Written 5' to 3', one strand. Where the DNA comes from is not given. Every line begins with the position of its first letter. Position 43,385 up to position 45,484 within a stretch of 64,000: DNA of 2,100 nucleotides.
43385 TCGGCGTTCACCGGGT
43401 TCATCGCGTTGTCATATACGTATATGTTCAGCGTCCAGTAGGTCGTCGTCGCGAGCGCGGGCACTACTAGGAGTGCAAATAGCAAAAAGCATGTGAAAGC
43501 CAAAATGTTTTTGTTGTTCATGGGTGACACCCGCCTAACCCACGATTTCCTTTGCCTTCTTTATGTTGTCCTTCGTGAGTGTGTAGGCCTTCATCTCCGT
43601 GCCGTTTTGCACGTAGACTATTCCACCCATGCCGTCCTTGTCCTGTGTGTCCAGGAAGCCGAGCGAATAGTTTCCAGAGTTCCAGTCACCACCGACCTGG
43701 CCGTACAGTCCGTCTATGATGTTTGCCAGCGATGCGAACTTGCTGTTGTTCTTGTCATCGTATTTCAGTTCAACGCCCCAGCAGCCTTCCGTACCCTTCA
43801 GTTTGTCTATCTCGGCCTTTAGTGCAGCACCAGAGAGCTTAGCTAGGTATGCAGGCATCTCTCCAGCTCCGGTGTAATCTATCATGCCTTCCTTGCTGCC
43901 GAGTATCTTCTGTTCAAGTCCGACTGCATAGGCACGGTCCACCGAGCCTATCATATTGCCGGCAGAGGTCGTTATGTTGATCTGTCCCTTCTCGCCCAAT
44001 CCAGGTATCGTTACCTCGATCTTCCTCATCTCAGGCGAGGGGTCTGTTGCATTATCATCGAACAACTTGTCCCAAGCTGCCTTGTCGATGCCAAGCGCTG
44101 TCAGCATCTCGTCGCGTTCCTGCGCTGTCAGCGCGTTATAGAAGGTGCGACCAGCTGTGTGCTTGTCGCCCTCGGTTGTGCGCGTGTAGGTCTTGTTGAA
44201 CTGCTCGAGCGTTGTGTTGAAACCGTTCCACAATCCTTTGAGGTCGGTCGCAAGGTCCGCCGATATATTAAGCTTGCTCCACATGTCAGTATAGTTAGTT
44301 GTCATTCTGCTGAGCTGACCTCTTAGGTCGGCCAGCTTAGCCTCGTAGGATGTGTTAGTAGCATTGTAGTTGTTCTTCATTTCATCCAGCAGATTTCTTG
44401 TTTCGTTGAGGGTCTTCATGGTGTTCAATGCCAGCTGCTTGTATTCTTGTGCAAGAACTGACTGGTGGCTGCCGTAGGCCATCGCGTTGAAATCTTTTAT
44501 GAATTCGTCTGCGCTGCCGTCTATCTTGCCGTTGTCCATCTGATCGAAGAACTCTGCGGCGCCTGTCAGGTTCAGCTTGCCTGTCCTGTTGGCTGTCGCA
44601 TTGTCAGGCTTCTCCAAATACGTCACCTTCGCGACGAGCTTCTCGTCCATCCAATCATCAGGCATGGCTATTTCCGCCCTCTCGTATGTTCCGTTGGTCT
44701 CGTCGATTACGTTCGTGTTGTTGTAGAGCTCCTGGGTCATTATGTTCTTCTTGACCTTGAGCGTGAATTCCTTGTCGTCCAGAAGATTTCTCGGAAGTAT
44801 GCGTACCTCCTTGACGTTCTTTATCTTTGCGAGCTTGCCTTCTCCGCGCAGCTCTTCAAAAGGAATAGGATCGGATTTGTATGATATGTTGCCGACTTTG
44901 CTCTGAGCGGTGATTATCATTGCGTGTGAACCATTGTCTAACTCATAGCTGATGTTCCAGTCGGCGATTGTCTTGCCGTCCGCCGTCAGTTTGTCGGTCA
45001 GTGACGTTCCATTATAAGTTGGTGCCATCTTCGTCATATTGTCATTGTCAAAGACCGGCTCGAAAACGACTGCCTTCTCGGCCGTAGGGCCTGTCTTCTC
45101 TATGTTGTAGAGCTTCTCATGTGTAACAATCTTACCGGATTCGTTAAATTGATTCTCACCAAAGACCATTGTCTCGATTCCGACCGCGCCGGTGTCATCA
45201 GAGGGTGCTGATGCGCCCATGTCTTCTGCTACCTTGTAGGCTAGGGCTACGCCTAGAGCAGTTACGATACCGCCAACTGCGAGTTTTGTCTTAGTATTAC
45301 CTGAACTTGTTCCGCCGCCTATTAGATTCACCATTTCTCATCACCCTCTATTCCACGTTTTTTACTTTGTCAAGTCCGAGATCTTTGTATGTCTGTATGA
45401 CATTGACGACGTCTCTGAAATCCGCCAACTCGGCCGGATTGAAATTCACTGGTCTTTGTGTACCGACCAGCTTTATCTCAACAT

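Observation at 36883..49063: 12-kb co-directional block: three cytoplasmic ORFans plus an N-anchored 599-aa protein translationally coupled to a 2215-aa surface glycoprotein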

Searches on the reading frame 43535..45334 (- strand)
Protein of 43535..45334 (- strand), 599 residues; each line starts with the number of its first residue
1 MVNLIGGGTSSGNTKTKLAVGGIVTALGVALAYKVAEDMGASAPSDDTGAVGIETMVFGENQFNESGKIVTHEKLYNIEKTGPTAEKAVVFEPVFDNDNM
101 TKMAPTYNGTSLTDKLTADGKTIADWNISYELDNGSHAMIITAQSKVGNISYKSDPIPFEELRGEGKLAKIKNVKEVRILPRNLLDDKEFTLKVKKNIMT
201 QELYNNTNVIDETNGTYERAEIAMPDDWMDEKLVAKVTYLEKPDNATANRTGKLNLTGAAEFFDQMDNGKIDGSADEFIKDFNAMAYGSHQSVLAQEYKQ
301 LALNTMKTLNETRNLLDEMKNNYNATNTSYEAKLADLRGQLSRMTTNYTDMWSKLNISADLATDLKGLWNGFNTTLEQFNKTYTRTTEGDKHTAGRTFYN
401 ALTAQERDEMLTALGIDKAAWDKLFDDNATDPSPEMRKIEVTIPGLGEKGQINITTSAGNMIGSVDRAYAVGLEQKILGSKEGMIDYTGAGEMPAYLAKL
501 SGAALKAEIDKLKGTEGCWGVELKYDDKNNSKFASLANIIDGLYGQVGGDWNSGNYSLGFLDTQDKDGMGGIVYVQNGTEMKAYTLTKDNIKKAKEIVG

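Call 4: search_protein_families(library=pfam, proteins=[window:43535-45334:-], max_evalue=0.01)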
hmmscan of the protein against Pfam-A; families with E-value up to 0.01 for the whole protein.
window:43535-45334:- (599 aa): 0 families

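Call 5: search_protein_families(library=phrogs, proteins=[window:43535-45334:-], max_evalue=0.01)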
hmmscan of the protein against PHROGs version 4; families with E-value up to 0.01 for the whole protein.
window:43535-45334:- (599 aa): 0 families

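Call 11: find_encoding_contigs(protein=window:43535-45334:-, flank=10000, max_places=6)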
Protein window:43535-45334:- (599 aa): 1 contig read that carries it; 1 place shown.
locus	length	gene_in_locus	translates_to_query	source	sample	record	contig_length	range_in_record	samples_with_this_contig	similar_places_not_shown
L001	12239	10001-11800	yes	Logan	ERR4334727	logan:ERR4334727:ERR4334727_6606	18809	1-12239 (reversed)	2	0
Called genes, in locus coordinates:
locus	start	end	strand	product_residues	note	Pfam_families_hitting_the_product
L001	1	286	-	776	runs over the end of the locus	PF01326:PPDK_N, PF00391:PEP-utilizers, PF02896:PEP-utilizers_C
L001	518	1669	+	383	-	PF01555:N6_N4_Mtase, PF01170:UPF0020, PF13847:Methyltransf_31 (faint)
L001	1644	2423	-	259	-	PF01884:PcrB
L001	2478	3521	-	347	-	PF00465:Fe-ADH, PF13685:Fe-ADH_2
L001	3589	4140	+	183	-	-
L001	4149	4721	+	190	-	-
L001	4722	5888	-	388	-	PF04312:DUF460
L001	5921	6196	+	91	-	-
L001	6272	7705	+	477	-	-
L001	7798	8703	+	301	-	-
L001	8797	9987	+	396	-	-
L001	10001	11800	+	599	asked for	-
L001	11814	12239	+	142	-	?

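Call 12: find_homologous_proteins(query=window:43535-45334:-, max_evalue=0.001)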
Query window:43535-45334:- (599 aa): 2 proteins with E <= 0.001 among 8000 candidates.
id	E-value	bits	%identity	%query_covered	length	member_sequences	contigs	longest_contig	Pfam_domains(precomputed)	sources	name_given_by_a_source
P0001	0.0e+0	1332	100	100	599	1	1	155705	-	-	-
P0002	9.8e-216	736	62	91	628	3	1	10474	-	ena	-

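Call 13: find_encoding_contigs(protein=P0002, flank=10000, max_places=6)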
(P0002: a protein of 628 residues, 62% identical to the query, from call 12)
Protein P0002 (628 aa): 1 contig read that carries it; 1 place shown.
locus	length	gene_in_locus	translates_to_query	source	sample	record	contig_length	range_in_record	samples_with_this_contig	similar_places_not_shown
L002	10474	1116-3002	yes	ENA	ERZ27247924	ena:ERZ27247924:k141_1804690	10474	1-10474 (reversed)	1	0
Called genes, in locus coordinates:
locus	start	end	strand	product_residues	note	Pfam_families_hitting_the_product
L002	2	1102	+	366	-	?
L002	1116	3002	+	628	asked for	-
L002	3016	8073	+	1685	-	PF15418:DUF4625 (faint)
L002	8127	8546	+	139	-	-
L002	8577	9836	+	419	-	PF01935:DUF87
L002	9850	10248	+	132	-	PF07883:Cupin_2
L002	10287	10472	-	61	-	?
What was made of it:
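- Checked: The last is 2215 aa from a GTG, or 2212 aa from the ATG at 43521, which is the start also called in the relative L002 (call 13).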

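Call 15: search_protein_families(library=ncbifam, proteins=[window:43535-45334:-], max_evalue=0.01)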
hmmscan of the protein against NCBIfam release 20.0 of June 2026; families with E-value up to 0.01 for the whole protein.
window:43535-45334:- (599 aa): 0 families

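Call 16: search_protein_families(library=padloc, proteins=[window:43535-45334:-], max_evalue=0.01)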
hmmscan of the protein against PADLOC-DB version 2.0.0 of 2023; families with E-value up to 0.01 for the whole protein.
window:43535-45334:- (599 aa): 1 family
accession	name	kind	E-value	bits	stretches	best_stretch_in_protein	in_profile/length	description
PDLC00517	JetC1|JetC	-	0.0022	14.4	1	239-366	730-854/1119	DUF3584 domain; MukB-like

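Call 38: search_protein_representatives(alignment_id=A2)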
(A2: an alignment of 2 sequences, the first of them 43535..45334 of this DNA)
Query: 2 sequences, 636 profile positions. Proteins with E-value up to 0.001 (for the whole library): 6; up to 1e-10: 3; up to 1e-30: 3. The best 6 are listed.
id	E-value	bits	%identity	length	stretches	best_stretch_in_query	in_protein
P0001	0.0e+00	1232.2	-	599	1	1-636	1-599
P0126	1.3e-88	314.4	-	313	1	292-635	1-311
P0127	5.4e-49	183.5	-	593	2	313-619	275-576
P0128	4.5e-05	38.4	-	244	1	460-603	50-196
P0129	4.6e-05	38.3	-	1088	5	506-581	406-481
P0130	5.2e-04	34.8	-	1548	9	136-165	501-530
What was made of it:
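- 43535..45334 (-): 599-aa type II (N-anchored) extracellular glycoprotein. Its C-terminal half (about 375-599) is highly conserved. The family has about five members among 1.84 billion representatives (calls 12, 38).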

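Call 40: find_encoding_contigs(protein=P0127, flank=10000, max_places=5)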
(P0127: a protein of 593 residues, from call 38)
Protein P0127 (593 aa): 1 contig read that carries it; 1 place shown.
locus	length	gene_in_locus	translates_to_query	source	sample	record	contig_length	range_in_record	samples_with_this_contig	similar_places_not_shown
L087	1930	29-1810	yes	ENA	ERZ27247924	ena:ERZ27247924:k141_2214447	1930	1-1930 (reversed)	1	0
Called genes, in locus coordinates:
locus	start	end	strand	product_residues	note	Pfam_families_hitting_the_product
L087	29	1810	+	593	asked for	-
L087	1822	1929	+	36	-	?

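Call 43: search_protein_families(library=pfam, proteins=[window:43535-45334:-], max_evalue=1)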
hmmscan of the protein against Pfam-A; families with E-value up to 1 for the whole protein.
window:43535-45334:- (599 aa): 4 families
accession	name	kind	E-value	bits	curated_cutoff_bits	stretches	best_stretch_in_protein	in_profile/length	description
PF08581.15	Tup_N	-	0.059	14.2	28.7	1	295-342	27-74/77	Tup N-terminal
PF00015.26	MCPsignal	-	0.14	12.5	34.6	1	288-332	67-111/172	Methyl-accepting chemotaxis protein (MCP) signalling domain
PF16526.10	CLZ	-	0.15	12.9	26.7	1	314-356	13-55/71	C-terminal leucine zipper domain of cyclic nucleotide-gated channels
PF12939.12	DUF3837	-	0.19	12.7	25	1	452-492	12-51/101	Domain of unknown function (DUF3837)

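Call 49: find_related_loci(query=A4, collection=viral_contigs, flank=10000)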
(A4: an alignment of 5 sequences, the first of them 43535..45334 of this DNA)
Query A4 (599 aa) in viral_contigs; peptide patterns used: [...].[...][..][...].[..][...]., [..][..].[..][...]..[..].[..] (x = any residue, [..] = any of these).
190 stretches matched a pattern, but none encodes a relative of the query by tblastn (E <= 1e-3).

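Call 52: predict_structure(alignment_id=A4)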
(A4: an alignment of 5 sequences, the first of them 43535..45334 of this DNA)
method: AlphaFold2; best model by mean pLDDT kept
length: 599 residues; sequences in the alignment: 5
mean_pLDDT: 60.4   pTM: 0.39
mean pLDDT of the five models: 60.4, 57.2, 57.0, 53.9, 53.6
residues with pLDDT >= 90: 21; 70-90: 174; 50-70: 258; < 50: 146
segments of 3 or more residues with pLDDT < 50: 1-51, 61-64, 67-71, 80-87, 210-214, 244-246, 319-328, 355-381, 445-448, 480-492, 565-569
pLDDT, mean of each block of 10 residues (from residue 1): 21 25 29 33 29 63 47 61 44 81 89 89 89 71 88 85 80 75 59 59 59 54 57 63 53 62 58 52 51 51 52 50 46 56 53 47 46 43 56 58 72 78 66 66 57 78 69 60 36 60 73 57 76 76 60 68 53 78 78 77
secondary structure, 60 per line:
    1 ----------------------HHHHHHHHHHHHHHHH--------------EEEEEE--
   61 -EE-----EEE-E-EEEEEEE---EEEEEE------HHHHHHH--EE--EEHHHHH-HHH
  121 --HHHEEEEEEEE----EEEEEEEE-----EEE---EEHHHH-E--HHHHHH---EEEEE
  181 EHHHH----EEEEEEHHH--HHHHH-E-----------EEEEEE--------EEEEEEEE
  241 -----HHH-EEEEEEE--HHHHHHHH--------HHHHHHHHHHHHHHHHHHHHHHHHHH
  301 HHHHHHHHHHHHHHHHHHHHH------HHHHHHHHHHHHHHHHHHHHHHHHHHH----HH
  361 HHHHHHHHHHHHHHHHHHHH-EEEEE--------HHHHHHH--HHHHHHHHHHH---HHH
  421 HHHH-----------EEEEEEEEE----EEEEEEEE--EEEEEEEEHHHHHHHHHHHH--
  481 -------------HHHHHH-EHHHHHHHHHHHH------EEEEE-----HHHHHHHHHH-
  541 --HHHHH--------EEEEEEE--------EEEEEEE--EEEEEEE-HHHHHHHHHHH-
elements in order: H23-38 E53-58 E69-71 E75-81 E85-90 H97-103 H112-116 E126-133 E138-145 E151-153 H159-162 H167-172 E176-181 H182-185 E190-195 H201-205 E219-224 E233-240 E250-256 H259-266 H275-321 H328-354 H359-380 E382-386 H395-401 H404-414 H418-424 E436-444 E449-456 E459-466 H467-478 H494-499 H502-513 E520-524 H530-539 H543-547 E556-562 E571-577 E580-586 H588-598

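Call 55: fold_search(model_id=the predicted structure, library=pdb)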
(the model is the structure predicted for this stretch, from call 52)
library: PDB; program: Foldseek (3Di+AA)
matches with E <= 10: 421; with E <= 0.001: 0
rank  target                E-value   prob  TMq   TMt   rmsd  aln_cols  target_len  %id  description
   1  5vba_A                1.1e-01  0.08  0.08  0.11  20.4       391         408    8  Structure of EspG1 chaperone from the type VII (ESX-1) secretion system determined with the assistance of N-terminal T (released 2017-07-05)
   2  4gcz_B                1.3e-01  0.20  0.11  0.17  23.3       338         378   11  Structure of a blue-light photoreceptor (released 2013-06-19)
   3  3r9y                  1.3e-01  0.30  0.09  0.26  17.9       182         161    6  Crystal Structure of StWhy2 K67A (form I) (released 2011-09-28)
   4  4kop_C                1.5e-01  0.33  0.10  0.28  17.4       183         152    8  Crystal Structure of WHY2 from Arabidopsis thaliana (released 2013-11-13)
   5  8wu8_A                1.5e-01  0.11  0.06  0.12  18.4       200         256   10  Crystal structure of the human RAD9-RAD1(F64A/M256A/F266A)-HUS1-RHINO(88-99) complex (released 2024-02-14)
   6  6sy0_B                1.5e-01  0.20  0.07  0.25  15.7       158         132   14  Structure of the Plasmodium falciparum SIP2 DNA-binding AP2 tandem repeat in complex with two SPE2 half-sites (released 2020-10-07)
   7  9q9k_A                1.6e-01  0.08  0.09  0.10  36.0       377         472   13  Cryo-EM structure of human Mre11-Rad50 (MR) complex bound to DNA and telomeric factor TRF2 fragment (438-542) (released 2025-10-01)
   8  9asm_B                1.6e-01  0.07  0.08  0.13  22.8       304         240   10  Human Drosha and DGCR8 in complex with Pri-let-7f1 (released 2024-09-04)
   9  4rcl_A                1.9e-01  0.11  0.09  0.15  17.5       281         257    9  Structure of EspG3 chaperone from the type VII (ESX-3) secretion system, space group P43212 (released 2015-09-16)
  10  4kxr_C                1.9e-01  0.08  0.08  0.13  16.7       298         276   10  Structure of the Mycobacterium tuberculosis type VII secretion system chaperone EspG5 in complex with PE25-PPE41 dimer (released 2014-05-28)
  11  1914                  2.0e-01  0.18  0.07  0.19  18.7       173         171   13  SIGNAL RECOGNITION PARTICLE ALU RNA BINDING HETERODIMER, SRP9/14 (released 1998-12-30)
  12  3a1j_A                2.0e-01  0.12  0.07  0.13  18.8       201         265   12  Crystal structure of the human Rad9-Hus1-Rad1 complex (released 2009-06-02)
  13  7uio_An               2.1e-01  0.03  0.09  0.07  34.0       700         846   10  Mediator-PIC Early (Composite Model) (released 2023-03-01)
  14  5vba_B                2.7e-01  0.06  0.08  0.10  21.6       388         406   10  Structure of EspG1 chaperone from the type VII (ESX-1) secretion system determined with the assistance of N-terminal T (released 2017-07-05)
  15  3hrr_A                3.0e-01  0.12  0.08  0.14  19.9       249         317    7  The Product Template Domain from PksA with Harris Compound Bound (released 2009-10-20)
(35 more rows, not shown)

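Call 103: fold_search(model_id=the predicted structure, library=viral)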
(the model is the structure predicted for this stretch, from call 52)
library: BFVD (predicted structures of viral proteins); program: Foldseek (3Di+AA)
matches with E <= 10: 492; with E <= 0.001: 0
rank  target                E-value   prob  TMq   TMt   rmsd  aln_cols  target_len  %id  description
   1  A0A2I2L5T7            6.0e-03  0.75  0.13  0.20  34.7       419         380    8  Uncharacterized protein [Orpheovirus IHUMI-LCC2]
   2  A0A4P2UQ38            1.5e-02  0.13  0.10  0.10  54.9       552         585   10  (no name in the UniProt tables at hand)
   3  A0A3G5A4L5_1          2.0e-02  0.23  0.11  0.09  34.4       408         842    8  Uncharacterized protein [Homavirus sp.]
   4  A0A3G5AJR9            2.1e-02  0.13  0.08  0.08  29.6       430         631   10  Uncharacterized protein [Solivirus sp.]
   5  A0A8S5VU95            2.2e-02  0.09  0.07  0.08  26.3       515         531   11  Uncharacterized protein [Ackermannviridae sp.]
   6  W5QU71                3.9e-02  0.60  0.08  0.27  20.2       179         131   12  Uncharacterized protein [Bacillus phage BPS10C]
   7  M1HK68                5.1e-02  0.16  0.07  0.12  17.0       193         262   12  (no name in the UniProt tables at hand)
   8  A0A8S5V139            5.6e-02  0.13  0.09  0.07  18.8       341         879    9  Mono-ADP-ribosyltransferase C3 [Siphoviridae sp. ct3r22]
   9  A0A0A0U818            6.2e-02  0.08  0.10  0.06  27.8       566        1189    9  (no name in the UniProt tables at hand)
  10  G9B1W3                7.7e-02  0.33  0.07  0.26  20.4       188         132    7  Gp212 [Bacillus phage W.Ph.]
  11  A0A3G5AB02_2          9.0e-02  0.08  0.12  0.09  32.3       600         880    9  Uncharacterized protein [Hyperionvirus sp.]
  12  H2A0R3                9.4e-02  0.18  0.08  0.11  18.9       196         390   11  M23 protein [Murid herpesvirus 1]
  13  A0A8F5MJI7            1.0e-01  0.08  0.09  0.07  23.5       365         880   12  RNA-dependent RNA polymerase [Grapevine-associated mycobunya-like virus 1]
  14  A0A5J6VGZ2            1.1e-01  0.18  0.11  0.11  24.8       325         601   13  Hsp70 protein [Megaviridae environmental sample]
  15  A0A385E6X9            1.5e-01  0.23  0.08  0.26  18.7       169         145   17  (no name in the UniProt tables at hand)
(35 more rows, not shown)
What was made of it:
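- Tried and rejected: Foldseek against PDB and BFVD found nothing with E below 0.001 or a meaningful TM-score (calls 52, 55, 103).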
